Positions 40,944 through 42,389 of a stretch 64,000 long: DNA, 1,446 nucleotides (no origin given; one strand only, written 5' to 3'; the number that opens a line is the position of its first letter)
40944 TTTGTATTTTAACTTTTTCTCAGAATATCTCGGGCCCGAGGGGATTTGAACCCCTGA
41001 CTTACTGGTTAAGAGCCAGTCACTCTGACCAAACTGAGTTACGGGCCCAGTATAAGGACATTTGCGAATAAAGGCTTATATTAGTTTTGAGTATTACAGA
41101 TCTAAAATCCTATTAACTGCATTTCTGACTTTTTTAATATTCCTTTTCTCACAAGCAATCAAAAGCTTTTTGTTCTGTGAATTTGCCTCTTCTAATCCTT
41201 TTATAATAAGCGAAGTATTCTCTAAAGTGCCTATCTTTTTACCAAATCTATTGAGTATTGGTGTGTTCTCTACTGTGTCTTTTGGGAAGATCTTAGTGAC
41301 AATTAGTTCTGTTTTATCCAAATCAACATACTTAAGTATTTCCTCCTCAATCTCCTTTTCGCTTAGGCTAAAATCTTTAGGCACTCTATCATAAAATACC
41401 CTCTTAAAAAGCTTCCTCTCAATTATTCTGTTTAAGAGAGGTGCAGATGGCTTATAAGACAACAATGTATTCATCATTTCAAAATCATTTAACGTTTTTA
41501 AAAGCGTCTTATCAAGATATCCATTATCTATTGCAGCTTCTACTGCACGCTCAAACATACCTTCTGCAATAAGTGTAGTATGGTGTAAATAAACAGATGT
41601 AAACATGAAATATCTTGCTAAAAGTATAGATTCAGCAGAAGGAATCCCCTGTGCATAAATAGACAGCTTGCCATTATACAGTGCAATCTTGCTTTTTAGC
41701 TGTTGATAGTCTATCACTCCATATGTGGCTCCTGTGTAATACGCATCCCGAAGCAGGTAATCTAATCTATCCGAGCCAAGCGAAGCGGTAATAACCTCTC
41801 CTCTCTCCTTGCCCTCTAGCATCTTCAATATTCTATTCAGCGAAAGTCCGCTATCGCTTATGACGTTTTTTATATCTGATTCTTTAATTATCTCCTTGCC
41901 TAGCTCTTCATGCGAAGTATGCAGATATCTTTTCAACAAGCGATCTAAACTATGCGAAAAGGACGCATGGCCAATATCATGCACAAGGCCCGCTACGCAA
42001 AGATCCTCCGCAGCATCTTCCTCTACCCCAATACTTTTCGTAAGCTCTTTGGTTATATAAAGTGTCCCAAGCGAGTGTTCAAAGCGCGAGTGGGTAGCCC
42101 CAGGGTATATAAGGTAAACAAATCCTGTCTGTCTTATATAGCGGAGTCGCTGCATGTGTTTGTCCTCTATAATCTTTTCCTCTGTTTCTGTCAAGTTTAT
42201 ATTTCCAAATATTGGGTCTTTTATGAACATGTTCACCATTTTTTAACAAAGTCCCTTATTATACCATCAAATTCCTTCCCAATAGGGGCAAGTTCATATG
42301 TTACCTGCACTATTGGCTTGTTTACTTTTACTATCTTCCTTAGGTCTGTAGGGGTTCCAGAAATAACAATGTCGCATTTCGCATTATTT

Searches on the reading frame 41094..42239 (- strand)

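Call 74: search_protein_families(library=pfam, proteins=[window:41094-42239:-], max_evalue=0.00001)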
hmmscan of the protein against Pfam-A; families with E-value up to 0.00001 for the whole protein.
window:41094-42239:- (381 aa): 2 families
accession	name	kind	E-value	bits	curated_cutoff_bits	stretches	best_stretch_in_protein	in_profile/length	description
PF19276.4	HD_assoc_2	-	1.8e-36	126.1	23.1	1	176-381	1-213/222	HD associated region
PF01966.28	HD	-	1.3e-12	48.4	22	1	52-125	1-73/116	HD domain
